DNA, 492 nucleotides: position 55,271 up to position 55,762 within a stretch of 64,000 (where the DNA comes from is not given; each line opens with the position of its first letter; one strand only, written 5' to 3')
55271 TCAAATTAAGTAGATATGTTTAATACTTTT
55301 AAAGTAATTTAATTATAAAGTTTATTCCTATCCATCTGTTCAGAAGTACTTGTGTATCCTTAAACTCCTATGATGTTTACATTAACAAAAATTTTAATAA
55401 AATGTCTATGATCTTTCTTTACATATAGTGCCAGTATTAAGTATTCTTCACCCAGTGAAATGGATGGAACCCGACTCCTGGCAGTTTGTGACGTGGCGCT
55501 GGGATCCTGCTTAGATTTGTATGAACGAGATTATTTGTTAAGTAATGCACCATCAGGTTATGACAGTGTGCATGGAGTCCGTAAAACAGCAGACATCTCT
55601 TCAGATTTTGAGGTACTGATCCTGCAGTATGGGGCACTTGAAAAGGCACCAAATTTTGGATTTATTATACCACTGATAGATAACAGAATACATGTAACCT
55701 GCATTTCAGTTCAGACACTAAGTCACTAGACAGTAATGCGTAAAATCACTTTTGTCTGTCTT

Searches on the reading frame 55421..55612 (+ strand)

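Call 55: search_protein_families(library=pfam, proteins=[window:55421-55612:+], max_evalue=0.01)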
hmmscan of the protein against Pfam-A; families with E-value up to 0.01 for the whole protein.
window:55421-55612:+ (64 aa): 1 family
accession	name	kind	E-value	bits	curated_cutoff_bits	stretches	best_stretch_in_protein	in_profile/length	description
PF00644.27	PARP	-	1.6e-10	41.3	26.7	1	2-58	93-148/199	Poly(ADP-ribose) polymerase catalytic domain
